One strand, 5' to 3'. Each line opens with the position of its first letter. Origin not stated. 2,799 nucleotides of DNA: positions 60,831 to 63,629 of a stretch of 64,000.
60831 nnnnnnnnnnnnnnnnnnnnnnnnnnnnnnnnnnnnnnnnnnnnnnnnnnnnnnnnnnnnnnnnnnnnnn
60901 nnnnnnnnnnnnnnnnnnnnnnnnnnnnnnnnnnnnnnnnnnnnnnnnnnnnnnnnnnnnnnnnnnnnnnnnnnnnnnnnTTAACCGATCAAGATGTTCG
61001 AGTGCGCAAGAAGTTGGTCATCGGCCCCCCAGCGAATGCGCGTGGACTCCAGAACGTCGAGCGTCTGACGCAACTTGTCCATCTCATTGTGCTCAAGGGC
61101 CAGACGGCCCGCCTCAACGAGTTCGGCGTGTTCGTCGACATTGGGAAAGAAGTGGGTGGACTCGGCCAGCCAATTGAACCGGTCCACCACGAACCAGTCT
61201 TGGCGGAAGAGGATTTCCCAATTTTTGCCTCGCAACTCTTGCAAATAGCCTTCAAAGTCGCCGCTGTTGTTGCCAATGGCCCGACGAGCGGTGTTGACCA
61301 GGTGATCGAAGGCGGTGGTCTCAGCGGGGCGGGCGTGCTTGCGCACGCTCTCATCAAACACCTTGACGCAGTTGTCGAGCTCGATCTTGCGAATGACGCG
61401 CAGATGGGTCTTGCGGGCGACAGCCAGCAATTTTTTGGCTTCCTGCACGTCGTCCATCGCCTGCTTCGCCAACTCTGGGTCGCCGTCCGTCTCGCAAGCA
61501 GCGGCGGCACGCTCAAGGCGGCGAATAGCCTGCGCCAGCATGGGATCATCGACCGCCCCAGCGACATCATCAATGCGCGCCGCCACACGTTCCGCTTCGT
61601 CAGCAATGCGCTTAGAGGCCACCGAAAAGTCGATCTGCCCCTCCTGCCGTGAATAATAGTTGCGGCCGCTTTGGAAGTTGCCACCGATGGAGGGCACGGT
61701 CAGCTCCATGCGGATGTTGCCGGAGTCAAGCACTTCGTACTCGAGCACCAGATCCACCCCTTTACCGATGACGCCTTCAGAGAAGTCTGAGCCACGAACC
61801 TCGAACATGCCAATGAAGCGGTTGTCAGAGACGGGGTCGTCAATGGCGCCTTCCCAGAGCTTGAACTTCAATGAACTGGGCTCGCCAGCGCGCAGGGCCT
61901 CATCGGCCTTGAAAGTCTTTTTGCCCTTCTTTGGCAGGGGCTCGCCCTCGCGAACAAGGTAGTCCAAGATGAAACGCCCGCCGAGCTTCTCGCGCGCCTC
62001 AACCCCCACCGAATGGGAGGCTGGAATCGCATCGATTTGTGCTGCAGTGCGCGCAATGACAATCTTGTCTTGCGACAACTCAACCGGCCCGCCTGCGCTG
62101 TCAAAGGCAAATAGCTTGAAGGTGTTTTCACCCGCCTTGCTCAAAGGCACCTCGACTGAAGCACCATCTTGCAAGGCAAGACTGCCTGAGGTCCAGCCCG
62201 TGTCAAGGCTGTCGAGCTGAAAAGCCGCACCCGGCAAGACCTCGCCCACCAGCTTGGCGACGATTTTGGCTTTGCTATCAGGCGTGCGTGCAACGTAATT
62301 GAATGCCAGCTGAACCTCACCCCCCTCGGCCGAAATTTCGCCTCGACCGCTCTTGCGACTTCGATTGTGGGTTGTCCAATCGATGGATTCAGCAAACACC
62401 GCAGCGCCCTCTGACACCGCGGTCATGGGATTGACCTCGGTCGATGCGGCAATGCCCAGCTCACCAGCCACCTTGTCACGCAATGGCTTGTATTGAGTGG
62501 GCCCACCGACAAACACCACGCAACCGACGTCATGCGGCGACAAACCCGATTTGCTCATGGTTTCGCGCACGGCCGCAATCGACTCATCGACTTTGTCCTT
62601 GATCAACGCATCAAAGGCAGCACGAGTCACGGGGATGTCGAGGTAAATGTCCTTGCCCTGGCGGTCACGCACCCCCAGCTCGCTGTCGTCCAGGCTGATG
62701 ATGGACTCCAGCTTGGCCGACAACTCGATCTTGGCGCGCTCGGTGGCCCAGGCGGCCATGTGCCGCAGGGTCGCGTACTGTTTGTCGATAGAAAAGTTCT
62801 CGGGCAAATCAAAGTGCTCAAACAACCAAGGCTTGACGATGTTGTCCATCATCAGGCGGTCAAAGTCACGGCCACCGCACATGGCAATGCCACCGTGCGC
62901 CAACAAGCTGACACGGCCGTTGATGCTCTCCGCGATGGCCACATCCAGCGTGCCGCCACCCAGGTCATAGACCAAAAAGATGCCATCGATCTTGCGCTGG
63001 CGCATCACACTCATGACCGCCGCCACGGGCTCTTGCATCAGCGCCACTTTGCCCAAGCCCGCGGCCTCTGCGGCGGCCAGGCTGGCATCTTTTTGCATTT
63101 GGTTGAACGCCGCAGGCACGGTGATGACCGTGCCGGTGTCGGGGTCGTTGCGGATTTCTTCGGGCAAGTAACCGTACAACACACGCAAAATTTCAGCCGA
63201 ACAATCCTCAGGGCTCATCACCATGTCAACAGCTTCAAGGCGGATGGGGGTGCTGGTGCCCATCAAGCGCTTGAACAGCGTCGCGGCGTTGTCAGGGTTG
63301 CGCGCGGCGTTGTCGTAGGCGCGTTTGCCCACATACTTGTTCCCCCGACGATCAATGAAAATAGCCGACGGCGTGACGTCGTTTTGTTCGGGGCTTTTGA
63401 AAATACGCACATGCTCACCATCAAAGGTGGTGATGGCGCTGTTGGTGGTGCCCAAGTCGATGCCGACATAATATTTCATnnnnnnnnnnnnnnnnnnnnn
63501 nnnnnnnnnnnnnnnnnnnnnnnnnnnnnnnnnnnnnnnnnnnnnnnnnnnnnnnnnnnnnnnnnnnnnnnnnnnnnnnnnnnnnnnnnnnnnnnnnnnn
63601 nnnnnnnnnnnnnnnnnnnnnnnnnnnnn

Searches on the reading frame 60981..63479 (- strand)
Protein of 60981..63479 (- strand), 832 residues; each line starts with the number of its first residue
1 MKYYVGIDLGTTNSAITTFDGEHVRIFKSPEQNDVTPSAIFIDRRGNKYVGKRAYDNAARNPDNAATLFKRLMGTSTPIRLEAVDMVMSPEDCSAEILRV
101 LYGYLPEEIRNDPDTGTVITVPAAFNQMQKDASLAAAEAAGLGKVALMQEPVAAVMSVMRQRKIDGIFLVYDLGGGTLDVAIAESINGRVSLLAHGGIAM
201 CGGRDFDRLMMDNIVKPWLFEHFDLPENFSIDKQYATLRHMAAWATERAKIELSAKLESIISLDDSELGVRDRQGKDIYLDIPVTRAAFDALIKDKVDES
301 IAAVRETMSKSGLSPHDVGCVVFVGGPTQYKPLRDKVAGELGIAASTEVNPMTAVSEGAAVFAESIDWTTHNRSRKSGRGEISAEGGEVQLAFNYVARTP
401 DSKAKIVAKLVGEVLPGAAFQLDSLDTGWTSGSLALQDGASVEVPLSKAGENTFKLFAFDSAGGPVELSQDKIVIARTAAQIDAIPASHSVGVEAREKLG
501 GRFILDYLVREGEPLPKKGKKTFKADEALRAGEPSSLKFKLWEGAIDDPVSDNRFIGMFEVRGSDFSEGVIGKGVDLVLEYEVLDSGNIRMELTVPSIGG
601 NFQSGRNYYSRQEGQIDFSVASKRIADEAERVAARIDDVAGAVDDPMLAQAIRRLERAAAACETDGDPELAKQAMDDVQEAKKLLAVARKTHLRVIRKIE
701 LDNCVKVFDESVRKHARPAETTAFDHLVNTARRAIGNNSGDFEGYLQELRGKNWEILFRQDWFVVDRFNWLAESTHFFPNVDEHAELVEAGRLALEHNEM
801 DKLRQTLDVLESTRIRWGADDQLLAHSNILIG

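Call 4: search_protein_families(library=pfam, proteins=[window:60981-63479:-])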
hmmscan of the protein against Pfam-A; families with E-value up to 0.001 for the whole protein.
window:60981-63479:- (832 aa): 2 families
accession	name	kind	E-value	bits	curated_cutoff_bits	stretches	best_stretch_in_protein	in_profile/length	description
PF00012.26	HSP70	-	6.2e-55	187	20.6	2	79-364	99-373/599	Hsp70 protein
PF06723.19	MreB_Mbl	-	5.2e-09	35.8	27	1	5-187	4-165/327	MreB/Mbl protein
